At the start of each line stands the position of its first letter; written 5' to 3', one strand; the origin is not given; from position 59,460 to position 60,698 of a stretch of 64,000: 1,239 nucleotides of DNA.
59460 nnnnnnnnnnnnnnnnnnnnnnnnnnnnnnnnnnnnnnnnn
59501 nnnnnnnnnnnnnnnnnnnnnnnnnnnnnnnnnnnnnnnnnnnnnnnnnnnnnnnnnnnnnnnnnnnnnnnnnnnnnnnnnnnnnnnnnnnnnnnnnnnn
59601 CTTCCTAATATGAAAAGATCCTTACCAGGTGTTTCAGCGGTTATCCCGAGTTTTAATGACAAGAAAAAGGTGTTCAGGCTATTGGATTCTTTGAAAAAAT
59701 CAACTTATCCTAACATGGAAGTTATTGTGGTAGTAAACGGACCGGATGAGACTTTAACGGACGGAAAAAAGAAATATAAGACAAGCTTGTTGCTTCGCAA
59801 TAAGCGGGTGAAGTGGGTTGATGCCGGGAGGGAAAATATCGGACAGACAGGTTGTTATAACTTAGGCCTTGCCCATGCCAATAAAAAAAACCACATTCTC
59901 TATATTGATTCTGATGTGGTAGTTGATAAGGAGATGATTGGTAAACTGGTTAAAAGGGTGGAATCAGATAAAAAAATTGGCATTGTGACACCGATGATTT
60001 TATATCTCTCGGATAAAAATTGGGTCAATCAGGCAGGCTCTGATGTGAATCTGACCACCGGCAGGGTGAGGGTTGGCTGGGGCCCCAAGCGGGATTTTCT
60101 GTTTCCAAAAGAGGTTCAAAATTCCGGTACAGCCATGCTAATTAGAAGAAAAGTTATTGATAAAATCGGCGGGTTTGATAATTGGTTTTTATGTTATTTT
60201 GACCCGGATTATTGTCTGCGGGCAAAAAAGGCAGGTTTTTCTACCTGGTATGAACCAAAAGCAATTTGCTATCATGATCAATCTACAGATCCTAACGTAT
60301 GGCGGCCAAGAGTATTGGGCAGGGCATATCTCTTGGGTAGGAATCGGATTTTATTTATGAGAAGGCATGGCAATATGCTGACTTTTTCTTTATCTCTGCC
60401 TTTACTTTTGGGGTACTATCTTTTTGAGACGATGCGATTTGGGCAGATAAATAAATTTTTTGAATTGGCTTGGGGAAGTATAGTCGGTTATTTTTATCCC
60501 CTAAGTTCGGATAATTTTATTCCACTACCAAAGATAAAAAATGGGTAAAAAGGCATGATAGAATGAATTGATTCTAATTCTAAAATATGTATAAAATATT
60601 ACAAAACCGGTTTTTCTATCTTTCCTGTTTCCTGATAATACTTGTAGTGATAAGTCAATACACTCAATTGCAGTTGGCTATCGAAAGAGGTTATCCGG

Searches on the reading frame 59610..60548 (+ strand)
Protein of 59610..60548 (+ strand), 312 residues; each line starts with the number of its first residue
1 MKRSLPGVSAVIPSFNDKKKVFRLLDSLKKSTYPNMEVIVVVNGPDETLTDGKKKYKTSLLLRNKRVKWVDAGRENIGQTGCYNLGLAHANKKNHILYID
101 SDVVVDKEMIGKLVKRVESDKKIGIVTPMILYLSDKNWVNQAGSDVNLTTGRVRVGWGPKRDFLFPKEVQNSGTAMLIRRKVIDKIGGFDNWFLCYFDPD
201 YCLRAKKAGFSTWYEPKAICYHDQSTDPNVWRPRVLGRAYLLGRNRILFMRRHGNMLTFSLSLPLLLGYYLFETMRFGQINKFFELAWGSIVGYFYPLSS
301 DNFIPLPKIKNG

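Call 18: search_protein_families(library=pfam, proteins=[window:59610-60548:+], max_evalue=0.0001)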
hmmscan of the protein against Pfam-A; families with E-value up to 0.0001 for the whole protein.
window:59610-60548:+ (312 aa): 5 families
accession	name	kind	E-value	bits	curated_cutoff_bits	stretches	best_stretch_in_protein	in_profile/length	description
PF13641.12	Glyco_tranf_2_3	-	2.6e-21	77.1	27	1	6-228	1-217/230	Glycosyltransferase like family 2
PF00535.33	Glycos_transf_2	-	2.7e-19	70.1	23.3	1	9-186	1-167/168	Glycosyl transferase family 2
PF10111.15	Glyco_tranf_2_2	-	3.4e-10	40.3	27.3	1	9-224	1-218/276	Glycosyltransferase like family 2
PF13632.12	Glyco_trans_2_3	-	2e-09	38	27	1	95-276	1-182/198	Glycosyl transferase family group 2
PF13506.12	Glyco_transf_21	-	5.9e-08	32.8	21.7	1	91-196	29-126/174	Glycosyl transferase family 21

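Call 41: search_solved_structures(query=window:59610-60548:+, max_evalue=0.001)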
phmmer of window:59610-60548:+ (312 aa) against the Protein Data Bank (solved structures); distinct sequences matched with E-value up to 0.001: 6.
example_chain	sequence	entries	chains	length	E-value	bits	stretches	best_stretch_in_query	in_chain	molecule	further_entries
6p61_A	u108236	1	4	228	6e-06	28.8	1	4-116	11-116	Glycosyltransferase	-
2z87_A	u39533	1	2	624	6.9e-06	28.6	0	5-129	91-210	Chondroitin synthase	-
2z86_A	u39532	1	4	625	6.9e-06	28.6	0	5-129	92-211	Chondroitin synthase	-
5hea_A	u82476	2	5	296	1.2e-05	27.8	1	8-114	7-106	Putative glycosyltransferase (GalT1)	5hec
5tze_C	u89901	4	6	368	8e-05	25.1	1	9-111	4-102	Glycosyl transferase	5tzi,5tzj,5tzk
5tz8_A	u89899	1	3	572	0.0001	24.8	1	9-111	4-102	Glycosyl transferase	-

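Call 65: search_protein_families(library=ncbifam, proteins=[window:59610-60548:+], max_evalue=0.00001)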
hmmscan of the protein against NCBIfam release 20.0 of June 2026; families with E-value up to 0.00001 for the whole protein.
window:59610-60548:+ (312 aa): 14 families
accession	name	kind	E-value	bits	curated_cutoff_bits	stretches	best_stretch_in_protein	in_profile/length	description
TIGR03965.1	mycofact_glyco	equivalog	2e-21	76.4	280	1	4-256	72-310/467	mycofactocin biosynthesis glycosyltransferase MftF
TIGR03937.1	PgaC_IcaA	equivalog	9.9e-17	61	422.3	1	3-127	42-160/407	poly-beta-1,6-N-acetyl-D-glucosamine synthase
TIGR01556.1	rhamnosyltran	subfamily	5.5e-14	52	200.55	1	25-256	10-242/281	rhamnosyltransferase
NF041875.1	EPS_EpsD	equivalog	7e-13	48.7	370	1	8-255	1-236/325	exopolysaccharide biosynthesis glycosyltransferase EpsD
NF038299.1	EPS_HpsN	equivalog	7.5e-13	48.1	425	1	7-222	2-220/317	hormogonium polysaccharide biosynthesis glycosyltransferase HpsN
TIGR03111.1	glyc2_xrt_Gpos1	hypoth_equivalog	1.2e-10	40.8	363.95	1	3-141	46-178/439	TIGR03111 family XrtG-associated glycosyltransferase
TIGR03469.1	HpnB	hypoth_equivalog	1.2e-09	37.7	379.25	1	3-134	41-176/386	hopene-associated glycosyltransferase HpnB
NF045692.1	OglycostaseCruG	equivalog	3.6e-09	36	600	1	5-191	40-223/386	2'-O-glycosyltransferase CruG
NF047683.1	TeichurnBiosyTuaG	equivalog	1.8e-08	34.4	400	1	1-116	1-110/252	teichuronic acid biosynthesis protein TuaG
NF007482.0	PRK10073.1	equivalog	4e-08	32.6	423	1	1-120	1-113/334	glycosyltransferase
TIGR03472.1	HpnI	equivalog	4.7e-08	32.3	310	1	3-191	38-220/373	bacteriohopanetetrol glucosamine biosynthesis glycosyltransferase HpnI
NF050050.1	ProtGlycPglI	equivalog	1.6e-07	31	500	1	6-119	2-110/306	GalNAc(5)-diNAcBac-PP-undecaprenol beta-1,3-glucosyltransferase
NF041394.1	GtaseAglG_Halo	equivalog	4.5e-07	29.4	440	1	20-191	16-176/304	glucosyl-dolichyl phosphate glucuronosyltransferase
TIGR04283.1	glyco_like_mftF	equivalog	1.9e-06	27.6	182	0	8-191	1-156/221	TIGR04283 family arsenosugar biosynthesis glycosyltransferase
